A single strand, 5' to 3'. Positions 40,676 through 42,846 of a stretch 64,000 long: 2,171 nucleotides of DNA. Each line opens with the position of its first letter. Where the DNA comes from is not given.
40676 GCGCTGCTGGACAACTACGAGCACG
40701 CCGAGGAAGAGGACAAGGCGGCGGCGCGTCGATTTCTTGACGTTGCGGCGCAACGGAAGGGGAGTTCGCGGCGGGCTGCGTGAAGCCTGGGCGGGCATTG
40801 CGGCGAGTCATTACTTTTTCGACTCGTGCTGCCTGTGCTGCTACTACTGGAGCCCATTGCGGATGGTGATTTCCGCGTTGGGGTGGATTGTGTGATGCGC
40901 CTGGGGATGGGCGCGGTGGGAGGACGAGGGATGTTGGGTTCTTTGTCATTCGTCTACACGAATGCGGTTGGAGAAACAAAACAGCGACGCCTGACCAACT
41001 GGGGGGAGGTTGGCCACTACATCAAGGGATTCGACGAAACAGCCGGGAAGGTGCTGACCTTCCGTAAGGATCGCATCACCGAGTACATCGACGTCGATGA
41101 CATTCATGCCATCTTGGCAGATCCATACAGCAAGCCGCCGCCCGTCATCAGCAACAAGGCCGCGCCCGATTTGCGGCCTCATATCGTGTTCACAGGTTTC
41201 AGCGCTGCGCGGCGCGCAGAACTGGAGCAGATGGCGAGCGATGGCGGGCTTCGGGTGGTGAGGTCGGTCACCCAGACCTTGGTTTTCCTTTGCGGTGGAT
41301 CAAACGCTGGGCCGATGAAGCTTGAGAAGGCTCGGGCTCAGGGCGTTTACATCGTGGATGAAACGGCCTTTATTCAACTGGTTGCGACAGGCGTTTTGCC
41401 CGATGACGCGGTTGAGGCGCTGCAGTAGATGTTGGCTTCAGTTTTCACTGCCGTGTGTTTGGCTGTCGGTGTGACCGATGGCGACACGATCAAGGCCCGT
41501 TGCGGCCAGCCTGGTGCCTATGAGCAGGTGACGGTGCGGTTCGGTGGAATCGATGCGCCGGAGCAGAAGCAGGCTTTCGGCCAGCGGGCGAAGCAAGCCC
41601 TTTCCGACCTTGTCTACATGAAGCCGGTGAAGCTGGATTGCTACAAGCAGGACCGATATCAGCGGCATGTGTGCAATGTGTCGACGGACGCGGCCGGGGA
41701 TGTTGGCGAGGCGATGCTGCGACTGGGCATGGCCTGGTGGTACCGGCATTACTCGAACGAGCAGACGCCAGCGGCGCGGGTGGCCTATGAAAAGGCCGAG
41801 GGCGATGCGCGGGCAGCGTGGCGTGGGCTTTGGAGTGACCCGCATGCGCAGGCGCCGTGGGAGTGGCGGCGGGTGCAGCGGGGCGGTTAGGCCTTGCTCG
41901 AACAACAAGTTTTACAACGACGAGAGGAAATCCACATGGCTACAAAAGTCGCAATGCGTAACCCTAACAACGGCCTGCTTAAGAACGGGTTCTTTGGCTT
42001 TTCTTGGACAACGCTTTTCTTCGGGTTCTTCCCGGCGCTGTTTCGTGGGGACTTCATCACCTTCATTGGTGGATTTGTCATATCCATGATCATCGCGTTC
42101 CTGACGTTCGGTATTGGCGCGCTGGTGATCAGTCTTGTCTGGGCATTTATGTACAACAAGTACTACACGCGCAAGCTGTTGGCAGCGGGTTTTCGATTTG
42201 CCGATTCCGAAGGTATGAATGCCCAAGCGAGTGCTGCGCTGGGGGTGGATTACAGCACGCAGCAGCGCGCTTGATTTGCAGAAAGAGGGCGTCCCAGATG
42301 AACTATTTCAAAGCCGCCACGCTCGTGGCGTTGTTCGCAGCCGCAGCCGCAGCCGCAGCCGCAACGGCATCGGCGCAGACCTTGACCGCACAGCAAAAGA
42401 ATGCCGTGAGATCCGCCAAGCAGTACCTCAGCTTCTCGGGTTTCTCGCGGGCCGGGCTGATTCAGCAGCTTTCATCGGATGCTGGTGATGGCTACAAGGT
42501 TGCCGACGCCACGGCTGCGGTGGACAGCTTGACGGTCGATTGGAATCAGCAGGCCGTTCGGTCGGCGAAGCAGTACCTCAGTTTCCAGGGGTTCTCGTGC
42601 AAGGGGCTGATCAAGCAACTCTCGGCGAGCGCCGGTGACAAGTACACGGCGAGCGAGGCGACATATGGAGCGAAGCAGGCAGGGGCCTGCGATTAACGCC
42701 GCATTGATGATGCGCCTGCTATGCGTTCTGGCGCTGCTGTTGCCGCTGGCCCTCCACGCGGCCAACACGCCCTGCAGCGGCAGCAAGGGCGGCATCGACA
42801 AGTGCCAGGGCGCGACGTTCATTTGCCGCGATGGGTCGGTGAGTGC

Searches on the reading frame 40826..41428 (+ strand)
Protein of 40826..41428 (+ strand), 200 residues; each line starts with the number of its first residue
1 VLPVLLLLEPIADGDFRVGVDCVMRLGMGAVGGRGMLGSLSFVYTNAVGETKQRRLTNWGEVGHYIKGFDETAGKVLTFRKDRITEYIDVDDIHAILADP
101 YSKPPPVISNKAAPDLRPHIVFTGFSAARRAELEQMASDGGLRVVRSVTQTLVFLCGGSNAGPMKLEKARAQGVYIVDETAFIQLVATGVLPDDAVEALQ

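Call 31: search_protein_families(library=pfam, proteins=[window:40826-41428:+], max_evalue=0.001)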
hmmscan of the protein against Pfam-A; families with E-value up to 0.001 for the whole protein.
window:40826-41428:+ (200 aa): 1 family
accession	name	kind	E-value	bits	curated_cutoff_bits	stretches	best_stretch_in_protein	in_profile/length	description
PF00533.33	BRCT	-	8.7e-06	26.3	21.3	1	119-183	10-75/78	BRCA1 C Terminus (BRCT) domain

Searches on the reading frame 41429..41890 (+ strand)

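Call 31: search_protein_families(library=pfam, proteins=[window:41429-41890:+], max_evalue=0.001)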
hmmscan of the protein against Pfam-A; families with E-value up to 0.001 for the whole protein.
window:41429-41890:+ (153 aa): 1 family
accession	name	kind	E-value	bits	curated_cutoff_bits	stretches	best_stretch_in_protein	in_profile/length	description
PF00565.23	SNase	-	2.1e-21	76.8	21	1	35-137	1-107/107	Staphylococcal nuclease homologue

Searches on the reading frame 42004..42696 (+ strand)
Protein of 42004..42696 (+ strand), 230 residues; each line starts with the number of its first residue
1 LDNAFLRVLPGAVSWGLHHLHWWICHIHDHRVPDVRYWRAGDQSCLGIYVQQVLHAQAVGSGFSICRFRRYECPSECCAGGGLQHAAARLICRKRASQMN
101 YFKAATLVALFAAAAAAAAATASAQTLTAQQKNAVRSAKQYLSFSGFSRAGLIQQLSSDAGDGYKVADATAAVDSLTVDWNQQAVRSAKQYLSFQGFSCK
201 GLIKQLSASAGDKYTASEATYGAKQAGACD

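Call 31: search_protein_families(library=pfam, proteins=[window:42004-42696:+], max_evalue=0.001)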
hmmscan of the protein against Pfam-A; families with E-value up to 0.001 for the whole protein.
window:42004-42696:+ (230 aa): 1 family
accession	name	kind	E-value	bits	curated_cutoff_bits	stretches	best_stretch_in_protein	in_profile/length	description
PF07553.16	Lipoprotein_Ltp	-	3.4e-28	98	23.2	2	179-222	1-44/48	Host cell surface-exposed lipoprotein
